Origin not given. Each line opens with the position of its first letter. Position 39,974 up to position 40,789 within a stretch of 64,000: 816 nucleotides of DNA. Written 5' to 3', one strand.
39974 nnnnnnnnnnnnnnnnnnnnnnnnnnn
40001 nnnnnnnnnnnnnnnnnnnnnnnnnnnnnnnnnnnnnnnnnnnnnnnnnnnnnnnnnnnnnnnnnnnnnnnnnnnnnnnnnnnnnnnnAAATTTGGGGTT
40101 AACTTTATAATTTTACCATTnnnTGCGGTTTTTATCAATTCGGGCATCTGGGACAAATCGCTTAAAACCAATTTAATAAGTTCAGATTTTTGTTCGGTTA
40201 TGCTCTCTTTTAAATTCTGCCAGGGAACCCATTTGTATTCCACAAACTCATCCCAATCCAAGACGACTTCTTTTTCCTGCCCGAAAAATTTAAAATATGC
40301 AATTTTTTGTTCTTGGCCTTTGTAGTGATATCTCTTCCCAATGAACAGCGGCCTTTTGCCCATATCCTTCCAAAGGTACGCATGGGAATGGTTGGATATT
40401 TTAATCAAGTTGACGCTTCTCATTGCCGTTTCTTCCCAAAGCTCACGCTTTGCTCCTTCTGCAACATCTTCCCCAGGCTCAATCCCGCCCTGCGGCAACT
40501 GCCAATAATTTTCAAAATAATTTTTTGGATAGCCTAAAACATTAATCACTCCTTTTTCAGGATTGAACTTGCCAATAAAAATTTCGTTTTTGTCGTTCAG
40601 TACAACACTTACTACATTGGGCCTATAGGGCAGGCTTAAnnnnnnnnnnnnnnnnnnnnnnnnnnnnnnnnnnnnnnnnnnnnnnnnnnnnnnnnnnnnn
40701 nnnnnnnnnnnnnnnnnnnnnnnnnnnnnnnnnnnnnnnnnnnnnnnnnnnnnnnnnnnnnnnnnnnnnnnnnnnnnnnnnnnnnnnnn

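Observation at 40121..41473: WecB/TagA/CpsF glycosyltransferase fused to a NUDIX hydrolase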

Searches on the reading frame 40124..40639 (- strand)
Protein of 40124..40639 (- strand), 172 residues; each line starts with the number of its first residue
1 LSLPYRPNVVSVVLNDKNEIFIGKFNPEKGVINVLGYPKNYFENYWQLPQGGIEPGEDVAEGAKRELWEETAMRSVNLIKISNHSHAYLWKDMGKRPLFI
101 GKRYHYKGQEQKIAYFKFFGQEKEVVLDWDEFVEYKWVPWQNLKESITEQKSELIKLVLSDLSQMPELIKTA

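Call 47: search_protein_representatives(protein=window:40124-40639:-)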
Query: 172 residues. Proteins with E-value up to 0.001 (for the whole library): 1640; up to 1e-10: 137; up to 1e-30: 5. The best 150 are listed.
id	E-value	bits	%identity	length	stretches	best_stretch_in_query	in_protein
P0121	2.0e-64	232.6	61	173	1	2-167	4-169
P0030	3.1e-42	160.3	48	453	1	2-162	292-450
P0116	1.1e-34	135.7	41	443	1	2-167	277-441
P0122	4.8e-33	130.4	41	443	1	4-165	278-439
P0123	1.2e-31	125.8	39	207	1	2-165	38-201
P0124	2.5e-30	121.6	39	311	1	2-164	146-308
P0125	3.9e-30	120.9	41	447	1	1-163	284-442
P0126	6.9e-29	116.8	42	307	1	2-162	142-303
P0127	9.8e-29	116.4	40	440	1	2-163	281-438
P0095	4.5e-28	114.2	39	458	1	1-163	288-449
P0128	3.5e-27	111.3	39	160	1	3-163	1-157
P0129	4.3e-27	111.0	36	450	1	1-171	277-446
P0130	2.5e-26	108.5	48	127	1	43-164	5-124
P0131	3.3e-26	108.1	41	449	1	3-163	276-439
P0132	2.3e-25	105.3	41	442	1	2-163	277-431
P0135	8.4e-24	100.3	37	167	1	3-163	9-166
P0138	1.7e-23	99.3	44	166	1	1-139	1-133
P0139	4.7e-22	94.6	33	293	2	43-161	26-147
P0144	5.4e-18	81.4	37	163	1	4-162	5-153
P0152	1.7e-15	73.2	33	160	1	5-162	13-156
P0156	6.1e-15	71.4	42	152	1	4-161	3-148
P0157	1.6e-14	70.0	33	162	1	2-160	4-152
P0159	2.0e-14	69.7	40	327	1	5-165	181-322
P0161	2.2e-14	69.6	32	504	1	2-160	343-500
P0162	2.7e-14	69.3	39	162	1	25-161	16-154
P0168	4.3e-14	68.7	38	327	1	5-165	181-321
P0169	5.1e-14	68.4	39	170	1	2-147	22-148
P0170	5.2e-14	68.4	36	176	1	2-158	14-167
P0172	6.2e-14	68.1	35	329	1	3-162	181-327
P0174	9.8e-14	67.5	35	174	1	3-161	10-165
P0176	1.3e-13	67.0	36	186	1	5-161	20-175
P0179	2.7e-13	66.0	41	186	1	4-154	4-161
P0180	3.2e-13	65.8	37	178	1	3-170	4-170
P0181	3.9e-13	65.6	39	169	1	2-170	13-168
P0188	9.8e-13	64.2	38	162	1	2-163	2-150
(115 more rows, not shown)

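Call 49: search_protein_families(library=pfam, proteins=[P0159, P0172, P0128, P0135, P0138, P0144, P0161, P0139], max_evalue=0.001)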
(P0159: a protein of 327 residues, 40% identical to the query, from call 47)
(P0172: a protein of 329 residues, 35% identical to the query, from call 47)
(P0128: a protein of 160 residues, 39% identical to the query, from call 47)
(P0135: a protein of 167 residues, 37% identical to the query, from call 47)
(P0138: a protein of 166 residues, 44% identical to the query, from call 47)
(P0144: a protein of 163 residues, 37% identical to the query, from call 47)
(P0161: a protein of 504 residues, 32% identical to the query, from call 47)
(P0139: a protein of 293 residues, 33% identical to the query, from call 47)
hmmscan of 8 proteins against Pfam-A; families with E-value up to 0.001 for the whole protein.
P0159 (327 aa): 3 families
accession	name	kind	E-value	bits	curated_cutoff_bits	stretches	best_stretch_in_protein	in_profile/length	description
PF00293.34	NUDIX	-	1.1e-22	80.9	21.1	1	180-303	1-119/134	NUDIX domain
PF02834.22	LigT_PEase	-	1.1e-15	58.1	23.3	1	16-88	14-86/87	LigT like Phosphoesterase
PF13563.12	2_5_RNA_ligase2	-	4.6e-06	27.2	27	1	10-134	2-121/152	2'-5' RNA ligase superfamily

P0172 (329 aa): 2 families
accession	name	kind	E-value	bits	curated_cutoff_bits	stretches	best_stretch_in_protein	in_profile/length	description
PF00293.34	NUDIX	-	3.5e-21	76.1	21.1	1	183-315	2-126/134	NUDIX domain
PF02834.22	LigT_PEase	-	7.1e-16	58.6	23.3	2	7-88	1-83/87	LigT like Phosphoesterase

P0128 (160 aa): 1 family
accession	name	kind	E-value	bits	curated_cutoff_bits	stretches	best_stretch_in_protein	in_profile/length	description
PF00293.34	NUDIX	-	7.2e-19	68.6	21.1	1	3-143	2-122/134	NUDIX domain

P0135 (167 aa): 1 family
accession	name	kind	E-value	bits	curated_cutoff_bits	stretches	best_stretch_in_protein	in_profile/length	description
PF00293.34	NUDIX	-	1.7e-21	77.1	21.1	1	11-151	2-121/134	NUDIX domain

P0138 (166 aa): 1 family
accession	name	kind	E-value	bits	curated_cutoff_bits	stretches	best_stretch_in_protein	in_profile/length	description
PF00293.34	NUDIX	-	1.8e-21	77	21.1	1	5-143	2-122/134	NUDIX domain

P0144 (163 aa): 2 families
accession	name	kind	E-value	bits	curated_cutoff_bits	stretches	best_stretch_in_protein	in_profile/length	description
PF00293.34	NUDIX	-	2.1e-25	89.7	21.1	1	5-147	1-132/134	NUDIX domain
PF14815.12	NUDIX_4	-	6.5e-06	26.4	35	1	13-134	4-98/113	NUDIX domain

P0161 (504 aa): 2 families
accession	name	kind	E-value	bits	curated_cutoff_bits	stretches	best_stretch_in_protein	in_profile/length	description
PF03808.19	Glyco_tran_WecG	-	2e-40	138.8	27.4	2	221-325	65-168/168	Glycosyl transferase WecG/TagA/CpsF family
PF00293.34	NUDIX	-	1e-17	64.9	21.1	1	347-496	3-129/134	NUDIX domain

P0139 (293 aa): 5 families
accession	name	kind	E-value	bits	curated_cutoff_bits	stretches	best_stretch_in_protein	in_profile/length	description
PF00293.34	NUDIX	-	1.6e-40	138.6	21.1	2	1-137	1-127/134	NUDIX domain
PF14815.12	NUDIX_4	-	2.4e-12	47.1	35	1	6-70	1-66/113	NUDIX domain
PF22327.2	Nudt16-like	-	2.5e-06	28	27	0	182-215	37-71/161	U8 snoRNA-decapping enzyme-like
PF18167.6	Sa_NUDIX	-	0.00024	21.5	25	0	13-60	14-61/199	SMODS-associated NUDIX domain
PF13869.12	NUDIX_2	-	0.00045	20.1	27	0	146-209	38-99/188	Nucleotide hydrolase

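Call 50: list_cluster_members(proteins=[P0128, P0135, P0138, P0144, P0159, P0172, P0152, P0157])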
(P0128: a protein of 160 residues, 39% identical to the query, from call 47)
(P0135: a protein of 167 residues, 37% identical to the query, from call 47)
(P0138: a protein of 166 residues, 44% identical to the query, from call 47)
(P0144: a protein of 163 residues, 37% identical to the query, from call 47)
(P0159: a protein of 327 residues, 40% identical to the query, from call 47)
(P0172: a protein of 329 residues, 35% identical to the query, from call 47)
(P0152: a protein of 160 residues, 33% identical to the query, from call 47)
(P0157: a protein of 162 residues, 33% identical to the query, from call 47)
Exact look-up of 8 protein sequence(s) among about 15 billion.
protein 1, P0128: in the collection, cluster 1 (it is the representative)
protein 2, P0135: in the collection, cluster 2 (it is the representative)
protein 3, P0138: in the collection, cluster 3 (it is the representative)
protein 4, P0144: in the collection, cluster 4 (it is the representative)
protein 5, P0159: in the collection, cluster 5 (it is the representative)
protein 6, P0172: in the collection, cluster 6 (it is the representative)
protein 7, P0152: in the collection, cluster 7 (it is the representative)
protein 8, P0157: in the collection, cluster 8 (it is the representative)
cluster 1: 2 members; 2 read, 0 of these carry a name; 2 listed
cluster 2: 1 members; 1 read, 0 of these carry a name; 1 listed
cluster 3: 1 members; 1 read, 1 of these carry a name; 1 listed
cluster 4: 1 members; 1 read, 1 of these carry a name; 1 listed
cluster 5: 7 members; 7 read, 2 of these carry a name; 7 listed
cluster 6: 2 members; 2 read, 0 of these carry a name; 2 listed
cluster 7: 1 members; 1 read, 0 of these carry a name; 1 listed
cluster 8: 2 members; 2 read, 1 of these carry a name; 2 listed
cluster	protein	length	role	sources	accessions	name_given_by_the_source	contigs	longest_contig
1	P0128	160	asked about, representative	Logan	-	-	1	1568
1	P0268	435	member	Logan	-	-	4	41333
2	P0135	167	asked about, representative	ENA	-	-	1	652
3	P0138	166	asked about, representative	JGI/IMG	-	putative (di)nucleoside polyphosphate hydrolase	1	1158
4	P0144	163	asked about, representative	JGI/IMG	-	putative (di)nucleoside polyphosphate hydrolase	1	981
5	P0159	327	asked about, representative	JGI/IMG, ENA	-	-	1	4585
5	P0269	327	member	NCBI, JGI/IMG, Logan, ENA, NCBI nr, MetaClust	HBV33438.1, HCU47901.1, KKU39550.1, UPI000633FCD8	TPA: RNA 2',3'-cyclic phosphodiesterase [Patescibacteria group bacterium] | MAG: hypothetical protein UX54_C0009G0012 [Parcubacteria group bacterium ... | status=active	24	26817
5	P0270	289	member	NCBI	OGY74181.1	MAG: hypothetical protein A3H61_01440, partial [Candidatus Jacksonbacteria bacterium ...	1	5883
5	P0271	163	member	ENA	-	-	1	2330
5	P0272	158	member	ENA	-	-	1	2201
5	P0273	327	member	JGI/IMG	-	-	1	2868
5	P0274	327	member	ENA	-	-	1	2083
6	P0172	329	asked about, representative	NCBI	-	-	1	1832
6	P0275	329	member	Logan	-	-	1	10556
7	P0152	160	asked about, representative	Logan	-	-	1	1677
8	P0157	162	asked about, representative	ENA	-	-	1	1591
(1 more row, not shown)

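Call 59: list_cluster_members(proteins=[P0156, P0162, P0169, P0170, P0174, P0176, P0179, P0180, P0181, P0188])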
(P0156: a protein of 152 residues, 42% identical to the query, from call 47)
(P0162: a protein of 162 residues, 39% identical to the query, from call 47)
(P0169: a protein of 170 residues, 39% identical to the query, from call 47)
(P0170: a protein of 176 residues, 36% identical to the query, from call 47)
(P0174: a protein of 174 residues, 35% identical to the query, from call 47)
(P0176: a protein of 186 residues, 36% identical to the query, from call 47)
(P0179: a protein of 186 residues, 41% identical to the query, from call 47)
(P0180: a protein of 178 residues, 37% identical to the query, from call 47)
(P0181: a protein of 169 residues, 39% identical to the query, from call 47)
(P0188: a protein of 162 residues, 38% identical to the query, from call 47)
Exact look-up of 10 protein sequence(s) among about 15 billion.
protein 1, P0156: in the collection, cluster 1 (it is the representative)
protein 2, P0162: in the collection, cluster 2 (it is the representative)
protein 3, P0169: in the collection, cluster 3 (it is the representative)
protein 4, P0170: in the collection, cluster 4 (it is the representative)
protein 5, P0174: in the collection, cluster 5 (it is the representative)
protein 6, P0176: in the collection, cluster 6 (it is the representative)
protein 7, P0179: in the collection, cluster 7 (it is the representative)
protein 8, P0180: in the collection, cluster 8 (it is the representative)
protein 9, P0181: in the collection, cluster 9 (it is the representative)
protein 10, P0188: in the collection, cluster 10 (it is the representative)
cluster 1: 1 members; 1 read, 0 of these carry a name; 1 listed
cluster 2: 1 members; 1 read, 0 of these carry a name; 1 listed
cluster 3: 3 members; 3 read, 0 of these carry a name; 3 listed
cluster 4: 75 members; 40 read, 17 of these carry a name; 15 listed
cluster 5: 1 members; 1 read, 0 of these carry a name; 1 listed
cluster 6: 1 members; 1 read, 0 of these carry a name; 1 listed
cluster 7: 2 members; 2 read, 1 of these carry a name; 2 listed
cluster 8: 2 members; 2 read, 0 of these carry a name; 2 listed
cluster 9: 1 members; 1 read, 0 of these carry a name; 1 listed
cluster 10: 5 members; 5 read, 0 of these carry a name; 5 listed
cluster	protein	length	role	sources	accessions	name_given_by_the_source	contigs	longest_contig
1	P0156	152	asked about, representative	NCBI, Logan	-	-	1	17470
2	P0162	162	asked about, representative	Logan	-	-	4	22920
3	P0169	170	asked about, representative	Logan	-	-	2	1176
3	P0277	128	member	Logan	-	-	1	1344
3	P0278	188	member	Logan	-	-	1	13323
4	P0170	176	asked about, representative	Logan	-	-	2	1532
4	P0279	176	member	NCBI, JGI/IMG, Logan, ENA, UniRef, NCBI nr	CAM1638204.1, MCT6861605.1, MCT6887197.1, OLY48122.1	RNA pyrophosphohydrolase [Bartonella apis] | RNA pyrophosphohydrolase n=1 Tax=Bartonella apis TaxID=1686310 RepID=UPI00095EEAF5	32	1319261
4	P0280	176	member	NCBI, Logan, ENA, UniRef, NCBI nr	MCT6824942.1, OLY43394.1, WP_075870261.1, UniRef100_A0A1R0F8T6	RNA pyrophosphohydrolase [Bartonella apis] | RNA pyrophosphohydrolase n=1 Tax=Bartonella apis TaxID=1686310 RepID=A0A1R0F8T6_9HYPH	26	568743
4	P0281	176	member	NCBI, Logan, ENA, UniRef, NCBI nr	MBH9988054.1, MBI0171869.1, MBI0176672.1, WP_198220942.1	RNA pyrophosphohydrolase [Bartonella sp. W8098] | RNA pyrophosphohydrolase n=1 Tax=Bartonella TaxID=773 RepID=UPI0018DD81F5 | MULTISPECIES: RNA pyrophosphohydrolase [Bartonella]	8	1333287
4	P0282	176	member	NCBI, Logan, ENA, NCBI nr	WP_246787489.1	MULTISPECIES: RNA pyrophosphohydrolase [Bartonella]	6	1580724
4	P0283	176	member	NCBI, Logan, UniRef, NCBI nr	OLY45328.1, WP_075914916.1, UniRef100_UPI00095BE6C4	putative (di)nucleoside polyphosphate hydrolase [Bartonella apis] | RNA pyrophosphohydrolase n=1 Tax=Bartonella apis TaxID=1686310 RepID=UPI00095BE6C4 | RNA pyrophosphohydrolase [Bartonella apis]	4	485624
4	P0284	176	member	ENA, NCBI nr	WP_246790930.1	RNA pyrophosphohydrolase [Bartonella sp. M0177]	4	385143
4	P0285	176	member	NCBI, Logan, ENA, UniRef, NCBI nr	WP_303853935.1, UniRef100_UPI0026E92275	RNA pyrophosphohydrolase [Bartonella apis] | RNA pyrophosphohydrolase n=1 Tax=Bartonella apis TaxID=1686310 RepID=UPI0026E92275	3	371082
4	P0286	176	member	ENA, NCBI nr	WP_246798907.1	RNA pyrophosphohydrolase [Bartonella apihabitans]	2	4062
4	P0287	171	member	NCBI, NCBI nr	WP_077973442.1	RNA pyrophosphohydrolase [Bartonella apihabitans]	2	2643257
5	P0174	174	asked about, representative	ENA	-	-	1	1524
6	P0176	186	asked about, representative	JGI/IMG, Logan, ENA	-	-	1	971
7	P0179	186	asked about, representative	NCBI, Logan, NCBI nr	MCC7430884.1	NUDIX domain-containing protein [bacterium]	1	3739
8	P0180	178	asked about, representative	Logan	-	-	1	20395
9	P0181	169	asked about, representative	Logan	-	-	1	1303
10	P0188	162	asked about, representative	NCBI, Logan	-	-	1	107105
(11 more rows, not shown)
